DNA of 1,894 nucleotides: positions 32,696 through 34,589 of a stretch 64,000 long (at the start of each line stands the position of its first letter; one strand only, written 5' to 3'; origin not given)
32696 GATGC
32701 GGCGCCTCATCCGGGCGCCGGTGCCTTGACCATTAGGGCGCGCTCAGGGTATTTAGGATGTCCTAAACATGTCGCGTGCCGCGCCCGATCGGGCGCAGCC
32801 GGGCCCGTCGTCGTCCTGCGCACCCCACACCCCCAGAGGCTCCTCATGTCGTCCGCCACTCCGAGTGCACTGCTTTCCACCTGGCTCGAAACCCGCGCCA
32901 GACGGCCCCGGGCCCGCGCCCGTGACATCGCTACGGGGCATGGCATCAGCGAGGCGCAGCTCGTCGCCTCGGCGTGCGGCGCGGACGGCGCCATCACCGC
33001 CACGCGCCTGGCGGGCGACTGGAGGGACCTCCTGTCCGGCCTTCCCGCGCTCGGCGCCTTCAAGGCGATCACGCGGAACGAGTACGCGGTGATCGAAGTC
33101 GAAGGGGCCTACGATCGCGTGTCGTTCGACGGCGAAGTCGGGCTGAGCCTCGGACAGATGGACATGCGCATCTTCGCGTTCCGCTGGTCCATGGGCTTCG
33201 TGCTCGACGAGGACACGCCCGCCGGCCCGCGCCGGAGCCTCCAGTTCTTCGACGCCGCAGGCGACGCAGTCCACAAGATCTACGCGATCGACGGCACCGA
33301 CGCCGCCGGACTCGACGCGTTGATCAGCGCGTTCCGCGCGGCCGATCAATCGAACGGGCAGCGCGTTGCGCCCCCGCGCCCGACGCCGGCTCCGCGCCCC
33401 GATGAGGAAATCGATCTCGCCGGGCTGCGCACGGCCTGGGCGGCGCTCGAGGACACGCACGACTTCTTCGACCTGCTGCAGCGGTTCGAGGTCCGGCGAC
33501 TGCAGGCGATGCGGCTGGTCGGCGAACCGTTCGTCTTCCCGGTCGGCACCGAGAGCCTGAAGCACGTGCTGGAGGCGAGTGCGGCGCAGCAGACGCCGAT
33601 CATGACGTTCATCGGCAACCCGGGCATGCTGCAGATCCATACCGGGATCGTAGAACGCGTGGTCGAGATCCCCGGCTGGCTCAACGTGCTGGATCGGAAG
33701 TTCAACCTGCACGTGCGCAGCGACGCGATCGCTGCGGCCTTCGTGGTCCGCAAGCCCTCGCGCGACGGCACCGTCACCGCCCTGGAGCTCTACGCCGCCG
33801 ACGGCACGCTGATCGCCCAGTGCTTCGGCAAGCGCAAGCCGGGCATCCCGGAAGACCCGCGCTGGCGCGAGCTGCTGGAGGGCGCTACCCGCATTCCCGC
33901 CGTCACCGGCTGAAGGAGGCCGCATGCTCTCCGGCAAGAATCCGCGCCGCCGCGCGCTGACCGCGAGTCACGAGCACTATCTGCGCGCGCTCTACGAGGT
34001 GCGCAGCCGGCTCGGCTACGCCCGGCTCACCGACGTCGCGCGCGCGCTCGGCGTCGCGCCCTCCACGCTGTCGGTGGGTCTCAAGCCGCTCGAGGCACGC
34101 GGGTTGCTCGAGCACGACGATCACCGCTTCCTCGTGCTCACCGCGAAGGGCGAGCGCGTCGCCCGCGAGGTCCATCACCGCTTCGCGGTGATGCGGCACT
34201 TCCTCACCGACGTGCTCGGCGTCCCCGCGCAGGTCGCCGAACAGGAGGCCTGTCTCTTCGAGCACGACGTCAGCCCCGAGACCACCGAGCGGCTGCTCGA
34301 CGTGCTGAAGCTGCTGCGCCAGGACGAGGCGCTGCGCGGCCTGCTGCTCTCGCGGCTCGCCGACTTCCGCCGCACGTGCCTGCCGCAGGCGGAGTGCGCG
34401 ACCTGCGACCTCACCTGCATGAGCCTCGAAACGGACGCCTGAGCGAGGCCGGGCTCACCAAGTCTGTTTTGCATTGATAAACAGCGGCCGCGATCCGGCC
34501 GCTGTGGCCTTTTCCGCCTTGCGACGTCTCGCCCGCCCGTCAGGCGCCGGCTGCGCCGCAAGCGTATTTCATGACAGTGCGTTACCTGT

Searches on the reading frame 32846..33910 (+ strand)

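Call 48: search_protein_families(library=pfam, proteins=[window:32846-33910:+], max_evalue=0.001)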
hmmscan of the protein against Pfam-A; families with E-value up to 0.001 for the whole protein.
window:32846-33910:+ (355 aa): 2 families
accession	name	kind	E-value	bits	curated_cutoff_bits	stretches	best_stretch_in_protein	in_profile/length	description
PF05171.18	HemS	-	5.1e-65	217.6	24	2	216-345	2-126/128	Haemin-degrading HemS.ChuX domain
PF06228.19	ChuX_HutX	-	2.7e-48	163.7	25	2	29-149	1-121/134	Haem utilisation ChuX/HutX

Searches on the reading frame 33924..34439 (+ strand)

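Call 76: search_protein_families(library=pfam, proteins=[window:33924-34439:+], max_evalue=0.001)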
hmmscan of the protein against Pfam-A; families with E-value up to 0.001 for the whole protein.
window:33924-34439:+ (172 aa): 5 families
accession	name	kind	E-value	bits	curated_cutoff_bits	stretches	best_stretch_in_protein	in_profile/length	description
PF02742.21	Fe_dep_repr_C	-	7e-15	55.2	27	1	73-134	1-62/70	Iron dependent repressor, metal binding and dimerisation domain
PF01325.25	Fe_dep_repress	-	2.2e-10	41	26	1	12-67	2-57/60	Iron dependent repressor, N-terminal DNA binding domain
PF25213.1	HVO_A0261_N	-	0.00011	22.4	35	1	31-85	23-76/86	HVO_A0261 N-terminal domain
PF09339.16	HTH_IclR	-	0.00029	21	22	1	34-66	20-52/52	IclR helix-turn-helix domain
PF12802.13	MarR_2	-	0.00044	20.8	27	0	20-64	8-52/61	MarR family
